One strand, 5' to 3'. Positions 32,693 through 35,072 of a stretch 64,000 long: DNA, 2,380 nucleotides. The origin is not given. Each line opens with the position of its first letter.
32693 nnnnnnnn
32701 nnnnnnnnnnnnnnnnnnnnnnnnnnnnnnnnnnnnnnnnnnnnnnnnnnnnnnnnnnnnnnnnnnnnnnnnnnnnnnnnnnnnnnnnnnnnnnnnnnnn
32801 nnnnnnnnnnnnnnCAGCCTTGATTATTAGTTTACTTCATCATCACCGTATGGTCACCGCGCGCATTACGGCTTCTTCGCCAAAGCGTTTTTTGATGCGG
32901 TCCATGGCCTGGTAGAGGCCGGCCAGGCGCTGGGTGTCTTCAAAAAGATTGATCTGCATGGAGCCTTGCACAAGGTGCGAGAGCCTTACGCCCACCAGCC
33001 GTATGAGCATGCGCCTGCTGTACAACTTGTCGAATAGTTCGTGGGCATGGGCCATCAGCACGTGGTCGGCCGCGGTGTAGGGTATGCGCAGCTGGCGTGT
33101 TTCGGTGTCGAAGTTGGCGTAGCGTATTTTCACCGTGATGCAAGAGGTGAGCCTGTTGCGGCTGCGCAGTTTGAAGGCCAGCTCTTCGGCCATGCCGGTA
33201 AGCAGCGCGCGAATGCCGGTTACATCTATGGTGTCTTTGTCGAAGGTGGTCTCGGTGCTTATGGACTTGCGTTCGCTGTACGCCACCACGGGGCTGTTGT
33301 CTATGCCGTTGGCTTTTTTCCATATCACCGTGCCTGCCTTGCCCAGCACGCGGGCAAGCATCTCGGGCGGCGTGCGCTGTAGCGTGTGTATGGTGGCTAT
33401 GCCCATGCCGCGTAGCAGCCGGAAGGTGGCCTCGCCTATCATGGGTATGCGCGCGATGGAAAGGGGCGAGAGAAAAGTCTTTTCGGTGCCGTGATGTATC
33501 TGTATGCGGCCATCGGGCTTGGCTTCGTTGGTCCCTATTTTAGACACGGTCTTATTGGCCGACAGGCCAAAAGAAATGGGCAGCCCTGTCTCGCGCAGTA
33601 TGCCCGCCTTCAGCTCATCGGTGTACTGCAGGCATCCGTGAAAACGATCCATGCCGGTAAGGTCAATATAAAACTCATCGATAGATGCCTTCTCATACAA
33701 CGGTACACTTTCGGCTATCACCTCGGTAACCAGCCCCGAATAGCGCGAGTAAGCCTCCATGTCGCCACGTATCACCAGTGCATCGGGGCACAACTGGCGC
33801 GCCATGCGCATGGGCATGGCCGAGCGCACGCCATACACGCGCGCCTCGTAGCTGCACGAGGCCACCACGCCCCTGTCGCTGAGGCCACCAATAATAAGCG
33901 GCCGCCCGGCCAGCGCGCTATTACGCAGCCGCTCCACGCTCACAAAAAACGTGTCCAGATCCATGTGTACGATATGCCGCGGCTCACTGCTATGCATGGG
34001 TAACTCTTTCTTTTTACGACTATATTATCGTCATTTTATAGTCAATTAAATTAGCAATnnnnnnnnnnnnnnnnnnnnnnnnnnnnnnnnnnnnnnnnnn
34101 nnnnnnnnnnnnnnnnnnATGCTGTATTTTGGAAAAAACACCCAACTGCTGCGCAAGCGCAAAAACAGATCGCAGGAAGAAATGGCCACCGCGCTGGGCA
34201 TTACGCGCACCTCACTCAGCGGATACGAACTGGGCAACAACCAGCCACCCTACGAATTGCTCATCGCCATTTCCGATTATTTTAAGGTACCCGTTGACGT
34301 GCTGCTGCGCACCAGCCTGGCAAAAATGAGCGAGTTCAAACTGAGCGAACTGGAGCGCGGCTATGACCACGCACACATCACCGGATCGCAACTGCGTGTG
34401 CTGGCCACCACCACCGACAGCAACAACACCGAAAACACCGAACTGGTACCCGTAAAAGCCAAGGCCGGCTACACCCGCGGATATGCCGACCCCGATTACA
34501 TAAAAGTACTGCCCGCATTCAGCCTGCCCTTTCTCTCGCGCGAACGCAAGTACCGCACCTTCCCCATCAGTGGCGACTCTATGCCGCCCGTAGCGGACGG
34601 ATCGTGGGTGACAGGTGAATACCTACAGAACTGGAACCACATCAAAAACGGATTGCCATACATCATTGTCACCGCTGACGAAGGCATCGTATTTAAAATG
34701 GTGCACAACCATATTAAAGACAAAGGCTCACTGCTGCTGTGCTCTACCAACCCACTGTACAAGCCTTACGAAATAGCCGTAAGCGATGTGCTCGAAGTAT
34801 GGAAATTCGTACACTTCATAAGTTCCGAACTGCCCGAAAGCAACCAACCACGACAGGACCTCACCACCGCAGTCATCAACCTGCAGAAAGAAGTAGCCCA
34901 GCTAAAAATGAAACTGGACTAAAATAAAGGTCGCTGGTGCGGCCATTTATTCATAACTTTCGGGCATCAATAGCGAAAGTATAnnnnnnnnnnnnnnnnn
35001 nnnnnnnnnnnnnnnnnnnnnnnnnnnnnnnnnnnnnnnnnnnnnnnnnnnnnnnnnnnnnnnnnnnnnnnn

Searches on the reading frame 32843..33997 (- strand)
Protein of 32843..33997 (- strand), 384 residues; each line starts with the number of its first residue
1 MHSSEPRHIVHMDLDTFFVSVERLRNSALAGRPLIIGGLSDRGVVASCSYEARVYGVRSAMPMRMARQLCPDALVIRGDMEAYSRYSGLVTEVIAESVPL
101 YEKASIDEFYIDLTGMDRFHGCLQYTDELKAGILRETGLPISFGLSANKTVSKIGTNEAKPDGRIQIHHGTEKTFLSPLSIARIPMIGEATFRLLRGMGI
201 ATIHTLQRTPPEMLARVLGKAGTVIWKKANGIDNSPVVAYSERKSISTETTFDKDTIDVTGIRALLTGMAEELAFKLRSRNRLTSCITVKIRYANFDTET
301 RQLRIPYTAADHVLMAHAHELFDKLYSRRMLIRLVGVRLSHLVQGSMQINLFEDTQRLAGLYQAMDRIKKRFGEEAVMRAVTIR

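Call 8: search_protein_families(library=pfam, proteins=[window:32843-33997:-])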
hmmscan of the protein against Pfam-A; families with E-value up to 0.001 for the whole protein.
window:32843-33997:- (384 aa): 3 families
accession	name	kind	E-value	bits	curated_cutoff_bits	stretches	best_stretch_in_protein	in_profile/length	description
PF00817.25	IMS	-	6e-43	146.7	23.2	1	13-156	2-147/148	impB/mucB/samB family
PF11799.13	IMS_C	-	3.4e-28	98.7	20.7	1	243-351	1-109/109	impB/mucB/samB family C-terminal domain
PF21999.2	IMS_HHH_1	-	0.0002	22.2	27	1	184-233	3-53/53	DNA polymerase-iota, thumb domain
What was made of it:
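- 32843..33997 (-): DNA polymerase IV (DinB), 384 aa, divergent from the repressor gene. Pfam IMS and IMS_C (call 8).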

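Call 49: search_protein_families(library=ncbifam, proteins=[window:32843-33997:-], max_evalue=0.001)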
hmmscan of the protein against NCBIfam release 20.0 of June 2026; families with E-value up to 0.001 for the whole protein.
window:32843-33997:- (384 aa): 10 families
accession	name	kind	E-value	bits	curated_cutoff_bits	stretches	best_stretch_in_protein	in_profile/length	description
NF002882.0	PRK03348.1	equivalog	7.3e-93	311.8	389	1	6-359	4-360/461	DNA polymerase IV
NF002751.0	PRK02794.1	equivalog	2.7e-85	286.8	371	1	8-383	39-418/425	DNA polymerase IV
NF002677.0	PRK02406.1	equivalog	1.8e-81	274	256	1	5-344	4-345/357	DNA polymerase IV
NF003015.0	PRK03858.1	subfamily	8.5e-81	272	367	1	4-383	4-386/399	DNA polymerase IV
NF010731.0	PRK14133.1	equivalog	2.5e-76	257.2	362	1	7-348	3-342/352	DNA polymerase IV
NF002848.0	PRK03103.1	subfamily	5.7e-72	242.4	381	1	7-383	4-392/410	DNA polymerase IV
NF002492.0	PRK01810.1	equivalog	4e-65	220.1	399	1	4-382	7-394/412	DNA polymerase IV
NF002883.0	PRK03352.1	equivalog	1.8e-61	208.3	330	1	5-340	3-340/347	DNA polymerase IV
NF002292.0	PRK01216.1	equivalog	2.4e-43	148.5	339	1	9-346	3-343/351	DNA polymerase IV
NF002955.0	PRK03609.1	subfamily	4.2e-23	82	431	1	11-374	4-386/422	translesion error-prone DNA polymerase V subunit UmuC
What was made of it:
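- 32843..33997 (-): NCBIfam Pol IV NF002677 scores 274 against a cut-off of 256 (call 49).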

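Call 76: search_solved_structures(query=window:32843-33997:-, show_alignments=1, max_evalue=1e-20)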
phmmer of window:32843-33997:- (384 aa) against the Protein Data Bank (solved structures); distinct sequences matched with E-value up to 1e-20: 69 (the best 60 are shown).
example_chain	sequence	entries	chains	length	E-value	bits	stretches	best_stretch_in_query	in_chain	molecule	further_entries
7yll_A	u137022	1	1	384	2.4e-60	207.9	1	7-378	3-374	DNA polymerase IV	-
4ir1_F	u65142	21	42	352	7.4e-47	163.5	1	7-341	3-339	DNA polymerase IV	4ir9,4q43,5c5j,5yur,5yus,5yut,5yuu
4r8u_A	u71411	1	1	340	1.4e-46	162.6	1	7-339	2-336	DNA polymerase IV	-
4r8u_B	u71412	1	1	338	2.9e-46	161.6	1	7-338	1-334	DNA polymerase IV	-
4irc_F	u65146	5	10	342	5.9e-46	160.6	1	7-340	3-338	DNA polymerase IV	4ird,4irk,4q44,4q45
6jup_F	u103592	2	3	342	2.1e-45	158.7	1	7-340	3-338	DNA polymerase IV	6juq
6juq_A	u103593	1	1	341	2.5e-45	158.5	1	7-340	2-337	DNA polymerase IV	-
6jun_F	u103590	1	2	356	5.5e-34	121.2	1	8-340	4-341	DNA polymerase IV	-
6juo_A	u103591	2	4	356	9.1e-34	120.5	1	8-340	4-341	DNA polymerase IV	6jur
4f4w_A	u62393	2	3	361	1.3e-33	119.9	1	9-354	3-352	DNA polymerase IV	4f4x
6jum_A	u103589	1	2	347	1.5e-33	119.8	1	8-340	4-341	DNA polymerase IV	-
4dez_A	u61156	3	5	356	2.4e-33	119.1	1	8-340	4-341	DNA polymerase IV 1 | DNA polymerase IV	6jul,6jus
2uvr_A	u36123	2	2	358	1.2e-32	116.7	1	9-345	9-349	DNA POLYMERASE IV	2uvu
4gc7_A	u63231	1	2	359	1.5e-32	116.5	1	9-345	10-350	DNA polymerase IV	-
2bq3_A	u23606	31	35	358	1.7e-32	116.3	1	9-345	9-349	DNA POLYMERASE IV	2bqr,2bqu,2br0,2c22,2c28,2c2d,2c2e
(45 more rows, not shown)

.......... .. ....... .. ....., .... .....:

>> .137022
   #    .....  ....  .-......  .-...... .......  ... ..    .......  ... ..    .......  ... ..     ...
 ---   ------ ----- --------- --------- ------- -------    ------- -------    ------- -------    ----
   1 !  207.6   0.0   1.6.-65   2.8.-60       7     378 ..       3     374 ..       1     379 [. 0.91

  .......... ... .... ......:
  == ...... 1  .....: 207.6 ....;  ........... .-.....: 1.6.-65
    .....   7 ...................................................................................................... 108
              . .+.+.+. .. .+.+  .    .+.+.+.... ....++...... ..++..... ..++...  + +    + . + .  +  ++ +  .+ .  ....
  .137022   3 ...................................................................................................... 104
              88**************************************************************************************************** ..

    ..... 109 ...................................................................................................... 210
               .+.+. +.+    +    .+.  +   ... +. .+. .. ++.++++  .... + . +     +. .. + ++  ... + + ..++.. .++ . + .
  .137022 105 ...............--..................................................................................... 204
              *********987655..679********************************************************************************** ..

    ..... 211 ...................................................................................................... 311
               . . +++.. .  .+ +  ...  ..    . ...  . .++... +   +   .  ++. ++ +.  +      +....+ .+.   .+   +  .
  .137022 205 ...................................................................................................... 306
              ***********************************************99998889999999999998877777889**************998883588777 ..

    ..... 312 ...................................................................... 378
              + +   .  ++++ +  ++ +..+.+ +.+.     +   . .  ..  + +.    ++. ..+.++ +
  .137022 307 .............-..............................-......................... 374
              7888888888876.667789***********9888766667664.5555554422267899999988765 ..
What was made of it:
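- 32843..33997 (-): The best solved-structure matches are all Pol IV (call 76).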

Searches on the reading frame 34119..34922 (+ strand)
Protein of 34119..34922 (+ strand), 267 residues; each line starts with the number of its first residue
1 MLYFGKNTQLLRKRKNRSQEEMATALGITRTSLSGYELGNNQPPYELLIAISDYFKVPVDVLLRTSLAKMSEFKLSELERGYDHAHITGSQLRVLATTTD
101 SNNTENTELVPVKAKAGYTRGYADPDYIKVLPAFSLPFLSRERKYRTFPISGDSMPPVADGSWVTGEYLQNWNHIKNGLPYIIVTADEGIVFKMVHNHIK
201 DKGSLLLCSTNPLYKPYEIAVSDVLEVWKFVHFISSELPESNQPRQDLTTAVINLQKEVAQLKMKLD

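Call 8: search_protein_families(library=pfam, proteins=[window:34119-34922:+])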
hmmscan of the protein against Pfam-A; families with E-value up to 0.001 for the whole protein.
window:34119-34922:+ (267 aa): 4 families
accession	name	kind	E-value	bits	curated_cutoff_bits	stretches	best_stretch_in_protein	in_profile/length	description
PF01381.28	HTH_3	-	2.5e-13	50.3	23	1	11-62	4-55/55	Helix-turn-helix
PF13560.12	HTH_31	-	2.2e-08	34.7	27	1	10-61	8-60/64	Helix-turn-helix domain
PF12844.13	HTH_19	-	1.5e-07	31.6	30.2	1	10-64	6-60/64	Helix-turn-helix domain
PF00717.28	Peptidase_S24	-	8e-05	22.8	23.3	1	136-223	26-107/116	Peptidase S24-like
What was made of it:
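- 34119..34922 (+): LexA-like repressor of 267 aa, with an HTH_3 (XRE/CI-type) N-terminal domain and an S24 peptidase C-terminal domain. Pfam HTH_3 at 2.5e-13; S24 at 8e-5, just under the curated cut-off (call 8).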

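Call 11: find_homologous_proteins(query=window:34119-34922:+)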
Query window:34119-34922:+ (267 aa): 4612 proteins with E <= 0.001 among 5001 candidates; the best 120 are listed.
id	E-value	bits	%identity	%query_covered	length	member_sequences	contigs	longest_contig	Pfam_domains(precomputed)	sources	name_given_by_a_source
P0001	2.7e-175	599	100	100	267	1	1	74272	PF12844.14,PF01381.29,PF13560.13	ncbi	-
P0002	3.1e-126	438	73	99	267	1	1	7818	PF12844.14,PF01381.29,PF13560.13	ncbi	ncbi:MAG: XRE family transcriptional regulator [Bacteroidia bacterium]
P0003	3.2e-125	435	72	99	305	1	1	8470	PF12844.14,PF00717.29,PF01381.29,PF13560.13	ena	-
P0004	7.7e-125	434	72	99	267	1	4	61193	PF12844.14,PF01381.29,PF13560.13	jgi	jgi:transcriptional regulator with XRE-family HTH domain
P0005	1.6e-124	433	71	99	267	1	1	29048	PF12844.14,PF01381.29,PF13560.13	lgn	-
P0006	2.0e-124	432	71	99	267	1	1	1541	PF12844.14,PF01381.29,PF13560.13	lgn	-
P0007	2.6e-124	432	71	99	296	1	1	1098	PF12844.14,PF00717.29,PF01381.29,PF13560.13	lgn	-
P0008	8.3e-124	430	72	99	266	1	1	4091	PF12844.14,PF00717.29,PF01381.29,PF13560.13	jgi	jgi:transcriptional regulator with XRE-family HTH domain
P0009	5.1e-123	428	71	99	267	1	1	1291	PF12844.14,PF01381.29,PF13560.13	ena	-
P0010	1.8e-121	423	69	99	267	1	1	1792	PF12844.14,PF01381.29,PF13560.13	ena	-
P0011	3.4e-116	405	66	99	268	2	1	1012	PF12844.14,PF01381.29,PF13560.13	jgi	jgi:transcriptional regulator with XRE-family HTH domain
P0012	9.3e-115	401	64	100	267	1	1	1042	PF12844.14,PF00717.29,PF01381.29,PF13560.13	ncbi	-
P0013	7.8e-112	391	63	99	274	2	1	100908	PF12844.14,PF00717.29,PF01381.29,PF13560.13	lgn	-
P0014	1.3e-111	390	63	99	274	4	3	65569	PF12844.14,PF01381.29,PF13560.13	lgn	-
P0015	2.8e-109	383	64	98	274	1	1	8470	PF12844.14,PF01381.29,PF13560.13,PF13443.13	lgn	-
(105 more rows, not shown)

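Call 14: find_related_loci(query=A1, collection=genome_contigs, flank=3000)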
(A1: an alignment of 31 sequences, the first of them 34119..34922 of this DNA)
Query A1 (267 aa) in genome_contigs; peptide patterns used: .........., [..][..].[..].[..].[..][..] (x = any residue, [..] = any of these).
519 stretches matched a pattern; 505 encode a relative of the query (tblastn E <= 1e-3); the best 80 are kept; 80 distinct loci.
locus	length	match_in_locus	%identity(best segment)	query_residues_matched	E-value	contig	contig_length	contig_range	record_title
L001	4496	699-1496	67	2-267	6e-128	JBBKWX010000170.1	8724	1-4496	MAG: Bacteroidia bacterium isolate metabat_bins.236 k119_1514411, whole genome shotgun sequence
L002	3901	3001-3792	63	2-266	7e-118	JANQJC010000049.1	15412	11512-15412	MAG: Flavobacteriales bacterium isolate PL25a_bin.101 k99_1135009, whole genome shotgun sequence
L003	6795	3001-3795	62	2-267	9e-116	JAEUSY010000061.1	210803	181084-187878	MAG: Flavobacteriales bacterium isolate new MAG-315 k141_1374041, whole genome shotgun sequence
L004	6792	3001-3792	62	3-267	4e-115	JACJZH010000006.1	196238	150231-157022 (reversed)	MAG: Flavobacteriales bacterium isolate HK-STAS-BACT-59 HK-STAS-BACT-59_6, whole genome shotgun sequence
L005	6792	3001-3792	62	1-265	6e-115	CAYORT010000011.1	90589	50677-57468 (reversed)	MAG TPA_asm: uncultured Chryseobacterium sp. isolate SRP278252_co3_56 genome assembly, contig: NODE_224_length_90589_cov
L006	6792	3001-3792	62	1-265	8e-115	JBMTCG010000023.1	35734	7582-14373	MAG: Flavobacteriales bacterium isolate LKB_V4_S16_100percent_par_LKB_V4_S16_metabat.46 NODE_641_length_35734_cov_7.3024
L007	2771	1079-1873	62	2-267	4e-119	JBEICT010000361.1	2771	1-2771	MAG: Flavobacteriales bacterium isolate Sample-101-S75-bin-153 Sample_101_S75-bin_153-k141_3149236, whole genome shotgun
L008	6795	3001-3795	63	1-266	6e-115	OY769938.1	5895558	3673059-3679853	MAG: Flavobacteriales bacterium isolate 8533b3cd-f90e-4a47-8fbb-482e72fcba36 genome assembly, chromosome: 1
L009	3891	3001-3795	62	2-267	4e-115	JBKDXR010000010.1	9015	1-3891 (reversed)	MAG: Flavobacteriales bacterium isolate samp_4376_concoct_992 samp_4376_86602, whole genome shotgun sequence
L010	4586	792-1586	62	2-267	2e-114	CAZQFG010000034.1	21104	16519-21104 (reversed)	MAG TPA_asm: uncultured Chryseobacterium sp. isolate SRP107338_co1_43 genome assembly, contig: NODE_2322_length_21104_co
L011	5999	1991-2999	62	4-267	4e-114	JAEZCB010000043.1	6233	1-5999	MAG: Bacteroidetes bacterium isolate OH_CBrB_223 k127_4038958, whole genome shotgun sequence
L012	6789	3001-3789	61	4-267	6e-114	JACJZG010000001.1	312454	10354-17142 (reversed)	MAG: Flavobacteriales bacterium isolate HK-STAS-BACT-58 HK-STAS-BACT-58_1, whole genome shotgun sequence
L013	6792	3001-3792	62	1-265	5e-114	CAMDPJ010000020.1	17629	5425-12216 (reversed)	MAG: Chryseobacterium gleum isolate TH-11nov19-287 genome assembly, contig: TH-11nov19-C8002, whole genome shotgun seque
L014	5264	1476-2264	62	4-267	7e-114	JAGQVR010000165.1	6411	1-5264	MAG: Flavobacteriales bacterium isolate HKST-UBA109 NODE_166_length_6411_cov_3.044837, whole genome shotgun sequence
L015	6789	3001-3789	61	4-267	8e-114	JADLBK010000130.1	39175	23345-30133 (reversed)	MAG: Flavobacteriales bacterium isolate SJ163 c_000000915289, whole genome shotgun sequence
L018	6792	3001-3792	61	3-267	2e-113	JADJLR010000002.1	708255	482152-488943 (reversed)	MAG: Flavobacteriales bacterium isolate EsbW_18-Q3-R4-48_BAT3C.247 tig00002453-10-7089480, whole genome shotgun sequence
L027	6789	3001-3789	61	4-267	3e-113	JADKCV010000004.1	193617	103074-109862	MAG: Flavobacteriales bacterium isolate OdNE_18-Q3-R46-58_MAXAC.100_sub tig00005832-10-1929290, whole genome shotgun seq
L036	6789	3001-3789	60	4-267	5e-113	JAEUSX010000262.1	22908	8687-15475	MAG: Flavobacteriales bacterium isolate new MAG-314 k141_3052743, whole genome shotgun sequence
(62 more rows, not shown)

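Call 36: find_encoding_contigs(protein=P0004, flank=10000, max_places=3)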
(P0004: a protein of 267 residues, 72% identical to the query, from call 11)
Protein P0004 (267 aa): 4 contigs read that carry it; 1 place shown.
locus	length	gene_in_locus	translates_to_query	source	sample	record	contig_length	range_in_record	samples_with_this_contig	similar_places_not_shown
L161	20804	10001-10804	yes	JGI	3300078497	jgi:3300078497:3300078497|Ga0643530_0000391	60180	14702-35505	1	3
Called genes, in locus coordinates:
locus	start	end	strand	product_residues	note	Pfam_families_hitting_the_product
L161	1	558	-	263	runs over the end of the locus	PF01503:PRA-PH (faint), PF03819:MazG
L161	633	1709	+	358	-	PF09411:PagL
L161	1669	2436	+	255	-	PF10988:DUF2807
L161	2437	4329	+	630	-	PF00884:Sulfatase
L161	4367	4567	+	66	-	-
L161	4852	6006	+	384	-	PF15902:Sortilin-Vps10 (faint), PF14870:PSII_BNR, PF18962:Por_Secre_tail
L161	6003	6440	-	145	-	PF12869:tRNA_anti-like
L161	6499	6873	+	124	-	-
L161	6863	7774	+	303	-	PF19089:DUF5777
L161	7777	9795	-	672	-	PF18962:Por_Secre_tail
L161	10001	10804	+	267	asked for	PF01381:HTH_3, PF12844:HTH_19 (weak), PF13560:HTH_31 (weak)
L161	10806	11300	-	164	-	PF27154:ORF11_beta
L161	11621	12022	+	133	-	PF19569:START_2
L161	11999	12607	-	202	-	-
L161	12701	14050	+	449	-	PF03739:LptF_LptG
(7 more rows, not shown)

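Call 45: search_protein_families(library=pfam, proteins=[L012:2212-2961:+, L018:1807-2367:+, L018:2364-2933:+, L027:1743-2360:+], max_evalue=0.01)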
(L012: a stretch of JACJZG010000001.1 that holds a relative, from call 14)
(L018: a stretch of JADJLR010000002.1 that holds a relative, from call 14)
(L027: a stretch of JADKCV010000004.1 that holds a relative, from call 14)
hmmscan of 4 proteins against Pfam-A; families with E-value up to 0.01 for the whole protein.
L012:2212-2961:+ (249 aa): 1 family
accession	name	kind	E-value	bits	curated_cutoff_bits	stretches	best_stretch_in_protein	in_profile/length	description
PF10543.14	ORF6N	-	7.8e-14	52.2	27.8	1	108-184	4-85/86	ORF6N domain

L018:1807-2367:+ (186 aa): 2 families
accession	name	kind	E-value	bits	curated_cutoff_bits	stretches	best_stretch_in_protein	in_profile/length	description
PF10543.14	ORF6N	-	1.5e-34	118.6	27.8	1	26-110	2-86/86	ORF6N domain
PF09669.15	Phage_pRha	-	2.3e-05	25.3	29.9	1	38-132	3-91/91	Phage regulatory protein Rha (Phage_pRha)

L018:2364-2933:+ (189 aa): 2 families
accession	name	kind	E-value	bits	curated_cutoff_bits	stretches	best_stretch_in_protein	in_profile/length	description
PF10543.14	ORF6N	-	8.5e-36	122.6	27.8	1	29-113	2-86/86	ORF6N domain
PF09669.15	Phage_pRha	-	2.7e-05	25.1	29.9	1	42-135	4-91/91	Phage regulatory protein Rha (Phage_pRha)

L027:1743-2360:+ (205 aa): 1 family
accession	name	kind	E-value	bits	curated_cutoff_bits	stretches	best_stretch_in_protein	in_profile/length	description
PF10543.14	ORF6N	-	1.3e-12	48.2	27.8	1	47-125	2-82/86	ORF6N domain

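Call 49: search_protein_families(library=ncbifam, proteins=[window:34119-34922:+], max_evalue=0.001)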
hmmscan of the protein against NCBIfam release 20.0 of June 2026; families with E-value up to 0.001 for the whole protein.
window:34119-34922:+ (267 aa): 5 families
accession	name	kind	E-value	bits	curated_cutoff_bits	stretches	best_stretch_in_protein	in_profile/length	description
NF041951.1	phage_RstR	subfamily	4.3e-13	49.5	80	1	4-69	3-68/108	RstR family transcriptional repressor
NF041575.1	antitoxPezA_Strep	equivalog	1.1e-05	25.4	290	1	4-61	2-60/158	type II toxin-antitoxin system antitoxin PezA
NF003162.0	PRK04140.1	equivalog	3.8e-05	22.9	263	1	8-59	131-182/317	transcriptional regulator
NF052239.1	antitox_spr1629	equivalog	0.00011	21.4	335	1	3-68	2-68/377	spr1629 family repressor/antitoxin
NF047948.1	male_kill_WMK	equivalog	0.00042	19.9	300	1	6-83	165-243/300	WO male-killing family protein Wmk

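Call 67: find_encoding_contigs(protein=P0001, flank=200, max_places=1)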
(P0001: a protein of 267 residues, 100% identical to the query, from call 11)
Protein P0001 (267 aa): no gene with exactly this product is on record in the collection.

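Call 69: search_protein_families(library=pfam, proteins=[L036:465-2855:+])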
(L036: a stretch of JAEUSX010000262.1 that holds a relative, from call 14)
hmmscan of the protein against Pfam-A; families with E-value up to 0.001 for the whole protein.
L036:465-2855:+ (796 aa): 10 families
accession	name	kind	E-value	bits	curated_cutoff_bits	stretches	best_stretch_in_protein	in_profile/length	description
PF05970.20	PIF1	-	6.4e-26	91.8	25.9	1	37-247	16-218/223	PIF1-like helicase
PF14493.12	HTH_40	-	5e-20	72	27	1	699-786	1-89/89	Helix-turn-helix domain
PF13604.12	AAA_30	-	2.1e-15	57.4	27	1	32-256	7-182/191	AAA domain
PF13245.12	AAA_19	-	7.5e-11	42.8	25.1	1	40-190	8-133/134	AAA domain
PF13401.12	AAA_22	-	3.1e-09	37.7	27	1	41-182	3-123/130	AAA domain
PF13191.12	AAA_16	-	9.5e-06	26.6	32.6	1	29-78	7-59/167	AAA ATPase domain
PF02689.20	Herpes_Helicase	-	1.3e-05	23.9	27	1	391-447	715-773/808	Helicase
PF13538.12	UvrD_C_2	-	0.00017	21.8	27.4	1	405-441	1-44/52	UvrD-like helicase C-terminal domain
PF02367.23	TsaE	-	0.00058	20.3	26.6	0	28-77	4-55/128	Threonylcarbamoyl adenosine biosynthesis protein TsaE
PF03266.21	NTPase_1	-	0.00078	19.8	23.9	0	45-70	1-26/168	NTPase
